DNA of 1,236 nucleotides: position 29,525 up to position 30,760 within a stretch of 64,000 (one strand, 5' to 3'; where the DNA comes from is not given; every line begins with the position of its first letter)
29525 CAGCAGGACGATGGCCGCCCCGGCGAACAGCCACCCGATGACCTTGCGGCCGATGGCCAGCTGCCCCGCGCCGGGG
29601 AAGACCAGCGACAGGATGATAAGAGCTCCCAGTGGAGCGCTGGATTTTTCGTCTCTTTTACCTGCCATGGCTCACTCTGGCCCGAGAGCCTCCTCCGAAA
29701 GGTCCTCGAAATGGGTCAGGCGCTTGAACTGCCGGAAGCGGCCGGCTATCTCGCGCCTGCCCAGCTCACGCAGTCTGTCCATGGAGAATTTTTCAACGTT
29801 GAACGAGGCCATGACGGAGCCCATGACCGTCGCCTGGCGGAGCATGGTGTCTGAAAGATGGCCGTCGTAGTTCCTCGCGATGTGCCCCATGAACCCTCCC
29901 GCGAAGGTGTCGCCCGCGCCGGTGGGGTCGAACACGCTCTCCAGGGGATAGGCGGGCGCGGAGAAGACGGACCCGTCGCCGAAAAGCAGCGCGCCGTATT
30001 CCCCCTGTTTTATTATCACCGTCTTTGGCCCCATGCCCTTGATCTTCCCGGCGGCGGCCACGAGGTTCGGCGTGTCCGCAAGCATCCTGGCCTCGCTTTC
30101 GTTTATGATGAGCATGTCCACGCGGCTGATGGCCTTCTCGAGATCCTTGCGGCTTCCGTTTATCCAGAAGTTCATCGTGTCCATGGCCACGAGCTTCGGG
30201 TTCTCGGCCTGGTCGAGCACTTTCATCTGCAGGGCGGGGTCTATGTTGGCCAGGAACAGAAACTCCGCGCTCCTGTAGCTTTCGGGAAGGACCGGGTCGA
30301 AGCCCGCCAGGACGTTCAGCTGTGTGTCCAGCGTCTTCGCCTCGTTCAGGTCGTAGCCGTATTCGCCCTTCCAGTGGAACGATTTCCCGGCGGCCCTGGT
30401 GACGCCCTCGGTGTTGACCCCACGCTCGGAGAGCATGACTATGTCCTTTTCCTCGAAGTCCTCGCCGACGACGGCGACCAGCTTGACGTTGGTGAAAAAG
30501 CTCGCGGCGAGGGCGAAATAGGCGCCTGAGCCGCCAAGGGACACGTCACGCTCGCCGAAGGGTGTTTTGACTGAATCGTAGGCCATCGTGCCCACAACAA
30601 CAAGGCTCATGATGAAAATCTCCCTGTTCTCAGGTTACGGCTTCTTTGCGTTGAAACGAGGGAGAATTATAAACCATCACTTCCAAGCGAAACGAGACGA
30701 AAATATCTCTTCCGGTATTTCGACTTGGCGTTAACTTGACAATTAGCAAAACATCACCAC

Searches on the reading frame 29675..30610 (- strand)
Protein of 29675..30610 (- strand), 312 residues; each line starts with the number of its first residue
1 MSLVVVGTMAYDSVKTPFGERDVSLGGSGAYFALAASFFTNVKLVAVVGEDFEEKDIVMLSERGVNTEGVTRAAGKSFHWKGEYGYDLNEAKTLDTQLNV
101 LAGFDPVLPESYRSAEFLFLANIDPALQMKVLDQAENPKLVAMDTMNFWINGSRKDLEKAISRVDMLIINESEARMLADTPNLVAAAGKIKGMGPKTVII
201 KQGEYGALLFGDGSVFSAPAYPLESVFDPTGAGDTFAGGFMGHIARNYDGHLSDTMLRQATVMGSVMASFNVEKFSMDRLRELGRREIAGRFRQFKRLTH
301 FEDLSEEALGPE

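Call 8: find_encoding_contigs(protein=window:29675-30610:-, flank=10000, max_places=10)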
Protein window:29675-30610:- (312 aa): 1 contig read that carries it; 1 place shown.
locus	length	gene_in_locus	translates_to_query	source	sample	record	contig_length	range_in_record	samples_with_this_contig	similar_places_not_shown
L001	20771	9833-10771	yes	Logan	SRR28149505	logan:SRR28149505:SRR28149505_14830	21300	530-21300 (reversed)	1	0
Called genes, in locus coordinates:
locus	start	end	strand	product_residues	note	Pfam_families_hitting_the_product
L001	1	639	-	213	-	?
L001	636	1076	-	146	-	PF03652:RuvX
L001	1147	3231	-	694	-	PF01656:CbiA, PF07755:DUF1611 (faint), PF13500:AAA_26, PF00202:Aminotran_3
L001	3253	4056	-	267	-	PF01209:Ubie_methyltran, PF05175:MTS, PF06325:PrmA (weak), PF13489:Methyltransf_23, PF13847:Methyltransf_31, PF08241:Methyltransf_11, PF08242:Methyltransf_12, PF13649:Methyltransf_25, +1 more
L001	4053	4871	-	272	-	PF12146:Hydrolase_4, PF00561:Abhydrolase_1, PF00975:Thioesterase, PF12697:Abhydrolase_6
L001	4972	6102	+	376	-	PF00155:Aminotran_1_2 (faint), PF01041:DegT_DnrJ_EryC1, PF00266:Aminotran_5, PF01212:Beta_elim_lyase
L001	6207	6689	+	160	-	PF13404:HTH_AsnC-type, PF13412:HTH_24 (faint), PF22451:NirdL-like_HTH, PF17805:AsnC_trans_reg2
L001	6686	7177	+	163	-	PF22451:NirdL-like_HTH, PF17805:AsnC_trans_reg2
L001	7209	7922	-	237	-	-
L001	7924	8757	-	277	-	-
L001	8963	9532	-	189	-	-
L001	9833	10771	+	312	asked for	PF00294:PfkB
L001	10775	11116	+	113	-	-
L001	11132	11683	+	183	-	PF03602:Cons_hypoth95, PF05175:MTS (weak), PF13847:Methyltransf_31 (weak)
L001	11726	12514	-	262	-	PF01145:Band_7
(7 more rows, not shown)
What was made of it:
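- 29672..30610 (-): Host flank: PfkB-family sugar kinase. It lies downstream of ahbB in the ancestral co-directional gene string. Pfam PF00294 on the identical Logan contig (call 8).
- Checked: They are a PfkB kinase and a NirD/L-AhbA/B-type pair (call 8).
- The host contig is seen in a single sample (call 8).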

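Call 31: find_related_loci(query=window:29675-30610:-, collection=genome_contigs, flank=8000)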
Query window:29675-30610:- (312 aa) in genome_contigs; peptide patterns used: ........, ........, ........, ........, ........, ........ (x = any residue, [..] = any of these).
600 stretches matched a pattern (row limit reached: there are more); 590 encode a relative of the query (tblastn E <= 1e-3); the best 80 are kept; 80 distinct loci.
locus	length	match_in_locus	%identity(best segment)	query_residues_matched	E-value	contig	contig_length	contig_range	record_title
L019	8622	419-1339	69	1-307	9e-144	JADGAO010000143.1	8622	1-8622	MAG: Nitrospinota bacterium isolate nNGHbin12 nNGH_bin12_NODE_143_length_8622_cov_7.484650, whole genome shotgun sequenc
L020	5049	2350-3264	67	1-305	1e-142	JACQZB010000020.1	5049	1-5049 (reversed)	MAG: Nitrospinota bacterium isolate NC_groundwater_1556_Pr4_S-0.65um_63_8 SR1-18-Sp65_coassembly_scaffold_90399, whole g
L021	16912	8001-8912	62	1-306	9e-125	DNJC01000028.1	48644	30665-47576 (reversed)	MAG TPA_asm: Geobacter sp. isolate UBA9964 contig_5964, whole genome shotgun sequence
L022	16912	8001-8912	61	1-306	5e-124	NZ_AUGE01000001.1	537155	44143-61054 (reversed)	Citrifermentans bremense R1 K419DRAFT_scaffold00001.1_C, whole genome shotgun sequence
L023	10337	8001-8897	62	1-301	9e-124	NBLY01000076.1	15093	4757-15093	MAG: Desulfobacteraceae bacterium 4572_35.2 ex4572_35.2_scaffold_15125, whole genome shotgun sequence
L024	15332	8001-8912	61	1-306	6e-124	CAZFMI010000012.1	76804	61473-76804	MAG TPA_asm: uncultured Geomonas sp. isolate binchicken_co220_123 genome assembly, contig: NODE_125_length_76804_cov_17.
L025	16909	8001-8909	61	1-305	3e-123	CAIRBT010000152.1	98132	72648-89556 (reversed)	MAG: uncultured Geobacteraceae bacterium isolate E14_bin-2280 genome assembly, contig: bin-2280:152/191, whole genome sh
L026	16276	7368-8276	61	1-305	2e-123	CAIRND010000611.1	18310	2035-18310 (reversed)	MAG: uncultured Geobacteraceae bacterium isolate Ja_bin-5855 genome assembly, contig: bin-5855:611/705, whole genome sho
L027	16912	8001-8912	60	1-306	6e-123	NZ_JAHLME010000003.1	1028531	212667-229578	Geomonas azotofigens strain Red51 Scaffold3, whole genome shotgun sequence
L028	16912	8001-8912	60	1-306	3e-123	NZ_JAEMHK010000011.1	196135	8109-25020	Geomonas propionica strain Red259 NODE_11_length_196135_cov_199.790965, whole genome shotgun sequence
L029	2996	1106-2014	62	1-304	1e-127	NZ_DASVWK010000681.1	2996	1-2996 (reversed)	MAG: Archangium sp. isolate SMAG_U3368 k141_329429, whole genome shotgun sequence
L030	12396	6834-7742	60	1-305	3e-123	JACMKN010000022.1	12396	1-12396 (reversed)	MAG: Deltaproteobacteria bacterium isolate ES-bin-228 ES-bin-228-contig-k141_527176, whole genome shotgun sequence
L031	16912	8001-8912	60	1-306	1e-122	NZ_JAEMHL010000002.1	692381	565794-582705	Geomonas anaerohicana strain Red421 NODE_2_length_692381_cov_172.315526, whole genome shotgun sequence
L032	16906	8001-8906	60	1-304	2e-122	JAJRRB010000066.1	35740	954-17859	MAG: Deltaproteobacteria bacterium isolate Dive100_bin2.40 k141_412086, whole genome shotgun sequence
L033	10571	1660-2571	60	1-306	2e-122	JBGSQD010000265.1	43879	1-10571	MAG: Geobacterales bacterium isolate JTS-AC321 k141_3719912, whole genome shotgun sequence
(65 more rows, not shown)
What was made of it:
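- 29672..30610 (-): 67-69% identical to Nitrospinota MAG orthologues (call 31).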
